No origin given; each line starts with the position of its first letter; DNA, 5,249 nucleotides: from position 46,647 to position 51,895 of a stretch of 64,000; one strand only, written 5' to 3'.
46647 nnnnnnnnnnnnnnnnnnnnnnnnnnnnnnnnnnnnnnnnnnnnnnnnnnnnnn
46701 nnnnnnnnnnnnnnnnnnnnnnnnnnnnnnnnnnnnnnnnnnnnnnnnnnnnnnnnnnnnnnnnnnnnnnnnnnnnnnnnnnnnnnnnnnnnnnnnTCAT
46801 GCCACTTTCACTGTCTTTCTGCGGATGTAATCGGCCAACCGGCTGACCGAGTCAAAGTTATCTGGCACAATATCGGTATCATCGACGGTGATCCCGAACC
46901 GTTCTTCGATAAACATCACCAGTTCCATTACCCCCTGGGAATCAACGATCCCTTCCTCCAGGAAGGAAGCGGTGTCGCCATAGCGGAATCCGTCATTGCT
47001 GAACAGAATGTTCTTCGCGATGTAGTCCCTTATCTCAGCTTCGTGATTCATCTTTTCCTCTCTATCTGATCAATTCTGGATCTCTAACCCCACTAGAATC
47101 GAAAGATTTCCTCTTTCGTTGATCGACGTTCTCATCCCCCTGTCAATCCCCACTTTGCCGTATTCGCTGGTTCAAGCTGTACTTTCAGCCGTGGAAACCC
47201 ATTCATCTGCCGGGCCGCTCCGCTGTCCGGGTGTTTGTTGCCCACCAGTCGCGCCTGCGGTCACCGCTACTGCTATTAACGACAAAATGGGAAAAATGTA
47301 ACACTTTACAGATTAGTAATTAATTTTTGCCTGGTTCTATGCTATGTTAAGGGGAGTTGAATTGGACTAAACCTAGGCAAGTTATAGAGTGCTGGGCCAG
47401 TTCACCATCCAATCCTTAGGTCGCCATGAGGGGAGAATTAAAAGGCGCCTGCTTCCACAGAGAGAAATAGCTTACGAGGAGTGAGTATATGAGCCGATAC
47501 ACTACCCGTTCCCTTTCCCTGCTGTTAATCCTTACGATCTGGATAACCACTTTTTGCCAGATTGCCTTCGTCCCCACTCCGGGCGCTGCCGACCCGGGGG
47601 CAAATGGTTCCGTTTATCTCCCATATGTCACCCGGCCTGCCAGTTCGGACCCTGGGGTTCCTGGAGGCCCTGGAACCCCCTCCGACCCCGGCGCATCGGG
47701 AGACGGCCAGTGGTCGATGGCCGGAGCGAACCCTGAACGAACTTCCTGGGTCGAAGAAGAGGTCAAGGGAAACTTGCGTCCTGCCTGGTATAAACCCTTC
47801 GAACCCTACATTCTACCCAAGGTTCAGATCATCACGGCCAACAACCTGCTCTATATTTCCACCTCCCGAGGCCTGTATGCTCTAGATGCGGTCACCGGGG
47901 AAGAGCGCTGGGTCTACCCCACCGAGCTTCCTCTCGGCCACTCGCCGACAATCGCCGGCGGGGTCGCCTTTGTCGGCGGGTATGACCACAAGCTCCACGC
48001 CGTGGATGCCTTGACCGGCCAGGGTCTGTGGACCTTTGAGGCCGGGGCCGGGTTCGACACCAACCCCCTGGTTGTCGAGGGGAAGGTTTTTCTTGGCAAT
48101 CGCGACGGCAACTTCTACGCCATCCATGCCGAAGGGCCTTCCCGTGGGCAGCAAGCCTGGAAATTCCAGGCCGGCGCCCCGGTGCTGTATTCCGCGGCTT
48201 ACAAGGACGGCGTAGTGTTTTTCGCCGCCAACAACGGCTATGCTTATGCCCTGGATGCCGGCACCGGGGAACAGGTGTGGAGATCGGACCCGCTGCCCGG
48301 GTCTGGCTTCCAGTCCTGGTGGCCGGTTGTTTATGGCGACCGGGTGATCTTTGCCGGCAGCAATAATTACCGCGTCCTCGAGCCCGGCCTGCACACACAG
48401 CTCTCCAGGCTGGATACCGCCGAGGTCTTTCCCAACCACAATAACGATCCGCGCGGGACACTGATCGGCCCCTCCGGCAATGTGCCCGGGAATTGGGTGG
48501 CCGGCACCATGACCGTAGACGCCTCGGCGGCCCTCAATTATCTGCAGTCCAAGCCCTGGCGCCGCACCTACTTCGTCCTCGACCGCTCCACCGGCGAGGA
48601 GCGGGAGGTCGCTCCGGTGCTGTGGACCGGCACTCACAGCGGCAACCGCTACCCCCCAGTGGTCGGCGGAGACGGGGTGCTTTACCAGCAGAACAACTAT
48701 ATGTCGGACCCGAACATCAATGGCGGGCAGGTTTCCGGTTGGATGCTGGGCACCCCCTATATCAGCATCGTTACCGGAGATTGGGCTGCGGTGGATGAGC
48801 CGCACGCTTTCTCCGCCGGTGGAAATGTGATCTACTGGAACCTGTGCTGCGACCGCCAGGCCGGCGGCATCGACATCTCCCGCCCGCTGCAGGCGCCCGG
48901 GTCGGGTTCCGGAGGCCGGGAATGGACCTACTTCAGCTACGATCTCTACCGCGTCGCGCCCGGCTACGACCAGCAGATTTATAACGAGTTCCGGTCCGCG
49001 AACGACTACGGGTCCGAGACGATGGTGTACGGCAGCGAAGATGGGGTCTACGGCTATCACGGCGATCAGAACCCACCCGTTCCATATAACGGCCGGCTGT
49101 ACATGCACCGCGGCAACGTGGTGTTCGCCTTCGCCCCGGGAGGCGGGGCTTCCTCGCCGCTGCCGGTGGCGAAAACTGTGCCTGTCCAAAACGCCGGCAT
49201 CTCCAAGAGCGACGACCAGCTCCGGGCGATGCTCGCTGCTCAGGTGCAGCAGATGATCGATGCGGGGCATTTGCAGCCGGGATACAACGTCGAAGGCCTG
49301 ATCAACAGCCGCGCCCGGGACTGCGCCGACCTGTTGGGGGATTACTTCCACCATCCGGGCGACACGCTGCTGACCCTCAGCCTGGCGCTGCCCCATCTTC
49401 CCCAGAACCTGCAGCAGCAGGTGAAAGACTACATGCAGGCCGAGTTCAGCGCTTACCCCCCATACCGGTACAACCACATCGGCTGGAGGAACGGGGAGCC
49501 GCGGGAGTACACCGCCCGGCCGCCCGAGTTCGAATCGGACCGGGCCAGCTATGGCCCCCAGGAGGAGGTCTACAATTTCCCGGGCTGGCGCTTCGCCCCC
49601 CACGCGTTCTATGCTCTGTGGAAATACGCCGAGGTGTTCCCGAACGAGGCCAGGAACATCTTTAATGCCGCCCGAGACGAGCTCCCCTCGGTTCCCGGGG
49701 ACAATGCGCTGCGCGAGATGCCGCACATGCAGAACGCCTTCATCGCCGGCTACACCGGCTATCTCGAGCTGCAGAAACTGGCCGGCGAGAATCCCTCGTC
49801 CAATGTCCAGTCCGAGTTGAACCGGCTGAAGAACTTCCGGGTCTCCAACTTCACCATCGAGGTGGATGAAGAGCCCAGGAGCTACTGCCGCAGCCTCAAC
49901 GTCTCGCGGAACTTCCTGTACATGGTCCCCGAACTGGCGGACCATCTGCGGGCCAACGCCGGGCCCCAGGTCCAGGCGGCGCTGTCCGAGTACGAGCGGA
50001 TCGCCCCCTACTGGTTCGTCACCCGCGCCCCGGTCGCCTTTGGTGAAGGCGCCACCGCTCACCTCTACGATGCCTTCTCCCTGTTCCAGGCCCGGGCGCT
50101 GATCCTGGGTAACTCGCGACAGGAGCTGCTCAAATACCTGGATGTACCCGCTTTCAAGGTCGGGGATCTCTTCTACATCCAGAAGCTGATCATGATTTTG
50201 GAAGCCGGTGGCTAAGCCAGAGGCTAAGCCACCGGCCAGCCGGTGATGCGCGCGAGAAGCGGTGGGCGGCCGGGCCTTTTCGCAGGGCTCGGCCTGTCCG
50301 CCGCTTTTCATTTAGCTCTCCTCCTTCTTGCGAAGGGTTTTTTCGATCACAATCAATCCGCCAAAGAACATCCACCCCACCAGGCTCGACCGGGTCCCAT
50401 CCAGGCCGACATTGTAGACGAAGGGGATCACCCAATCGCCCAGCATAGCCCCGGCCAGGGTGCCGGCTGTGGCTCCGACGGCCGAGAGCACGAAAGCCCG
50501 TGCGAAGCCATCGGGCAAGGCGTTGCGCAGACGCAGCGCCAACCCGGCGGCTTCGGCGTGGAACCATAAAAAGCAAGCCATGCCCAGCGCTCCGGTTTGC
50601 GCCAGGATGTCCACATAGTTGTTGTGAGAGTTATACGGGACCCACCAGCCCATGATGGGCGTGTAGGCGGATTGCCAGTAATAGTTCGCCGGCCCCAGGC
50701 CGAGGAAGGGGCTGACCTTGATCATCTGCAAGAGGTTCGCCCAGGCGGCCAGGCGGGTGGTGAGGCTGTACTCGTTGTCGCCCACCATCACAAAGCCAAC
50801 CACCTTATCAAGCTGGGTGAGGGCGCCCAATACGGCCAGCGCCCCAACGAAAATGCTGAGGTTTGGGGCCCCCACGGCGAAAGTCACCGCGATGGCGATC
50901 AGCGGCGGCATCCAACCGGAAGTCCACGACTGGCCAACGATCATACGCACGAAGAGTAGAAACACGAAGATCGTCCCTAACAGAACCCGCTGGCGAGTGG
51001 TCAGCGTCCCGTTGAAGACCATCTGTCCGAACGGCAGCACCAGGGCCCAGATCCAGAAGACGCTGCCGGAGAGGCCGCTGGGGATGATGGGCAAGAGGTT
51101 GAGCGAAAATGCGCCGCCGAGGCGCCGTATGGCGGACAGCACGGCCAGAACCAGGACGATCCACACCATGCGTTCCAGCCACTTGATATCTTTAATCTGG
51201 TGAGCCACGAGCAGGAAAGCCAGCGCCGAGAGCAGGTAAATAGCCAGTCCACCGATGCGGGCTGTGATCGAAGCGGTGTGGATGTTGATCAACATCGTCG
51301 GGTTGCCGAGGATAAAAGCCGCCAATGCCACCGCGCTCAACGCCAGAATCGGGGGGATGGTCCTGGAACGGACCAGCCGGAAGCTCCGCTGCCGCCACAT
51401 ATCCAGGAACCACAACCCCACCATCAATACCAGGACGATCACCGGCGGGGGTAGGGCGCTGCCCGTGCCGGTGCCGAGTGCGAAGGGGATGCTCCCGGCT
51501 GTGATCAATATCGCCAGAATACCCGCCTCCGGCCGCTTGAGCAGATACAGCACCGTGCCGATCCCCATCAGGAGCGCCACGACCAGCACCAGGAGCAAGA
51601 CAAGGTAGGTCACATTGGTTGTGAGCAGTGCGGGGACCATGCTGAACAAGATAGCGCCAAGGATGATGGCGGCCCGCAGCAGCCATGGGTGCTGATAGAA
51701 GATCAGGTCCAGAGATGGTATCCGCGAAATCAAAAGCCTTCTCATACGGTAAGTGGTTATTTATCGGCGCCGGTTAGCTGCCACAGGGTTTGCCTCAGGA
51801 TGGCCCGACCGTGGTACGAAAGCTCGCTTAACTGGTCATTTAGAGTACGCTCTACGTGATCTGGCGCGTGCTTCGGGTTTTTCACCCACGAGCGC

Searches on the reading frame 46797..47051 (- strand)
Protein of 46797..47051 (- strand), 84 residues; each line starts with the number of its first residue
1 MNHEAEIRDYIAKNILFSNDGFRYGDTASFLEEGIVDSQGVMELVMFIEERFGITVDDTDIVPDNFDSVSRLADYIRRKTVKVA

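Call 8: search_protein_families(library=ncbifam, proteins=[window:46797-47051:-], max_evalue=0.001)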
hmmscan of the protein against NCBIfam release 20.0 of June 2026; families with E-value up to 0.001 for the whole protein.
window:46797-47051:- (84 aa): 13 families
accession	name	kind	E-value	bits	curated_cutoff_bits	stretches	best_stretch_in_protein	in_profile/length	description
NF052616.1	ACP_for_OlsHI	equivalog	1.4e-12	47.8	130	1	4-80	5-81/83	ornithine lipid biosynthesis acyl carrier protein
NF058660.1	cispen_ACP_AmcB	equivalog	5.7e-12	45.7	80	1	4-79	3-78/80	cispentacin biosynthesis acyl carrier protein AmcB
NF002148.0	PRK00982.1-2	subfamily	2.2e-07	30.6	71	1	26-80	26-78/79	acyl carrier protein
TIGR00517.1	acyl_carrier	equivalog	1.1e-06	28.4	70.45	1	27-79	26-76/77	acyl carrier protein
NF003464.0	PRK05087.1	equivalog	1.9e-06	27.8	68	1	16-74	14-72/78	D-alanine--poly(phosphoribitol) ligase subunit DltC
NF002149.0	PRK00982.1-3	equivalog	6.9e-06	25.9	106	1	26-79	25-76/78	acyl carrier protein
NF005798.0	PRK07639.1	equivalog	7.9e-06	26.2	100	1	31-79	33-81/91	petrobactin biosynthesis protein AsbD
NF002150.0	PRK00982.1-4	subfamily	7.3e-05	22.9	66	1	26-80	27-79/80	acyl carrier protein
NF002151.0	PRK00982.1-5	equivalog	0.00011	22.3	92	1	26-78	25-75/78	acyl carrier protein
TIGR01688.1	dltC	equivalog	0.00019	21.5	52.35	1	29-67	24-62/73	D-alanine--poly(phosphoribitol) ligase subunit 2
NF009104.0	PRK12449.1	equivalog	0.00023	21.1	70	1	32-79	33-78/80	acyl carrier protein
NF005480.0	PRK07081.1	equivalog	0.00068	19.5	72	1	5-77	3-74/83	acyl carrier protein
NF002147.0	PRK00982.1-1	equivalog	0.00081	19.2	84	1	29-79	32-80/83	acyl carrier protein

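Call 60: search_protein_families(library=pfam, proteins=[window:46797-47051:-], max_evalue=0.1)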
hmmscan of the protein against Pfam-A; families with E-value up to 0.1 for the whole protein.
window:46797-47051:- (84 aa): 2 families
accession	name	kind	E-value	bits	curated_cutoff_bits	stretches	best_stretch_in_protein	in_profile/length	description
PF00550.31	PP-binding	-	2.1e-07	31.5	20.8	1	25-76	19-67/67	Phosphopantetheine attachment site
PF14573.12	PP-binding_2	-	0.014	16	32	1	33-77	43-85/96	Acyl-carrier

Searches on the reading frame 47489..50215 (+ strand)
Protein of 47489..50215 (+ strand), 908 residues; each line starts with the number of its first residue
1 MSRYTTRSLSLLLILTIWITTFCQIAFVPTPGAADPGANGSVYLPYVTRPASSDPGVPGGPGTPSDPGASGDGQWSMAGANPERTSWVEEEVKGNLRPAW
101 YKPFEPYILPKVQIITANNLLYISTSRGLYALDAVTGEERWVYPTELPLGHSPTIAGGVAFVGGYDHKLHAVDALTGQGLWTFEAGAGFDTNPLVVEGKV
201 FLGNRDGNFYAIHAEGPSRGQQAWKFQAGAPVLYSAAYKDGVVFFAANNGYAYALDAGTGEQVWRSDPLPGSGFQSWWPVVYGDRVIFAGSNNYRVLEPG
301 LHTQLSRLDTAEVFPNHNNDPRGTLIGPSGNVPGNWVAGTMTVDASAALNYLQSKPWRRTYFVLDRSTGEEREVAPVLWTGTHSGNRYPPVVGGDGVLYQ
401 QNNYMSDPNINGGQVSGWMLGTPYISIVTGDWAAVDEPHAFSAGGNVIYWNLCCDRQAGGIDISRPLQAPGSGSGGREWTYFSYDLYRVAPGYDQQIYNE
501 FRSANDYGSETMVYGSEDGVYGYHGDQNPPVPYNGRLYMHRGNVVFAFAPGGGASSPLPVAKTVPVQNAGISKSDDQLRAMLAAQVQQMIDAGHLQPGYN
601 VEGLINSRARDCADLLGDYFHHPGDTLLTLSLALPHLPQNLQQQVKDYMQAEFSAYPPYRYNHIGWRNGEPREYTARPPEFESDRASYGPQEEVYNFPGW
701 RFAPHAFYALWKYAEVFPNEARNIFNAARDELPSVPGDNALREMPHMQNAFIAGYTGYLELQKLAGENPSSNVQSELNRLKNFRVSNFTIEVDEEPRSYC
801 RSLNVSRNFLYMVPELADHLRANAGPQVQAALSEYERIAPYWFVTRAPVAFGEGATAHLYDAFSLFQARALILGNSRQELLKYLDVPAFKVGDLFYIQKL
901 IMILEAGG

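Call 4: search_protein_families(library=pfam, proteins=[window:47489-50215:+], max_evalue=0.01)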
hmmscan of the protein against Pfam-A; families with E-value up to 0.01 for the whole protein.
window:47489-50215:+ (908 aa): 3 families
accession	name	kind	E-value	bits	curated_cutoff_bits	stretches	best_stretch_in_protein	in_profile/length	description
PF13360.13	PQQ_2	-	1.5e-20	74.3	27.6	2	119-213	34-134/233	Outer membrane protein assembly factor BamB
PF13570.13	Beta-prop_ACSF4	-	2.1e-18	67.2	133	1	118-295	61-237/329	Beta-alanine-activating enzyme, beta-propeller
PF01011.28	PQQ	-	2.5e-11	43.4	26.7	0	115-147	54-87/595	Glucose/ethanol/alcohol dehydrogenase, beta-propeller domain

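Call 8: search_protein_families(library=ncbifam, proteins=[window:47489-50215:+], max_evalue=0.001)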
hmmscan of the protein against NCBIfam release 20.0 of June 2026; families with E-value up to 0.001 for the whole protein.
window:47489-50215:+ (908 aa): 6 families
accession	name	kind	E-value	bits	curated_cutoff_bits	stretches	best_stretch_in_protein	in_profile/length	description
TIGR03300.1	assembly_YfgL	equivalog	1.8e-20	73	285.2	2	152-267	60-172/377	outer membrane protein assembly factor BamB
NF053615.1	SerThrKinAfsKStmc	equivalog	8.1e-18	64.4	1300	1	128-261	674-805/809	protein serine/threonine kinase AfsK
TIGR03075.1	PQQ_enz_alc_DH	subfamily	2.1e-15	56.4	480.05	2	188-267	60-147/530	PQQ-dependent dehydrogenase, methanol/ethanol family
NF008351.0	PRK11138.1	equivalog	2.1e-13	49.5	423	2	195-266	118-186/394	outer membrane protein assembly factor BamB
TIGR04528.1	acido_non_PQQ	subfamily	1e-08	34.4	650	1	111-228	51-181/493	acido-empty-quinoprotein group A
TIGR03074.1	PQQ_membr_DH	subfamily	2.7e-06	25.5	832.65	0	152-196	705-750/783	membrane-bound PQQ-dependent dehydrogenase, glucose/quinate/shikimate family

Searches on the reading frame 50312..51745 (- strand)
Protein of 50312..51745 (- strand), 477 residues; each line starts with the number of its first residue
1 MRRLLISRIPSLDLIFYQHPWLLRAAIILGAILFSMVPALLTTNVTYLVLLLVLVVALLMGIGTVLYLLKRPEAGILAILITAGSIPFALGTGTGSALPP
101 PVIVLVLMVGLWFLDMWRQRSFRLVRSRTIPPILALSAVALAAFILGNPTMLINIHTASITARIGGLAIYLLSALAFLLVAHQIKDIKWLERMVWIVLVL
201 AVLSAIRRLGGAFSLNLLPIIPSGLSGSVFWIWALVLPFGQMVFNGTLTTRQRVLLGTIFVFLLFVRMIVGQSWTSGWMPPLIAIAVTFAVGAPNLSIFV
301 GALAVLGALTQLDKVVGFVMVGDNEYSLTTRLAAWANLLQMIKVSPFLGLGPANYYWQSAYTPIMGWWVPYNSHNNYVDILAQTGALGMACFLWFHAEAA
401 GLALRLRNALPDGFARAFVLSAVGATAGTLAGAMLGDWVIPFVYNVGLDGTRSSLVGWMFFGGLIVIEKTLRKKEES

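Call 4: search_protein_families(library=pfam, proteins=[window:50312-51745:-], max_evalue=0.01)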
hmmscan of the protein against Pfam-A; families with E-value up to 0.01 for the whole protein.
window:50312-51745:- (477 aa): 1 family
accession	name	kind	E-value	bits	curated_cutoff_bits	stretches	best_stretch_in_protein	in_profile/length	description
PF04932.20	Wzy_C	-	1.7e-12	47.8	31.7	1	250-393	13-149/149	O-Antigen ligase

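Call 8: search_protein_families(library=ncbifam, proteins=[window:50312-51745:-], max_evalue=0.001)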
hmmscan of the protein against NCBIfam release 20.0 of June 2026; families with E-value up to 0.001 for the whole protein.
window:50312-51745:- (477 aa): 1 family
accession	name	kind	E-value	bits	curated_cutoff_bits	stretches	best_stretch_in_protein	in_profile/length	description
TIGR00947.1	2A73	equivalog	1.2e-06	27.8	366.4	1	217-431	178-395/425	IctB family putative bicarbonate transporter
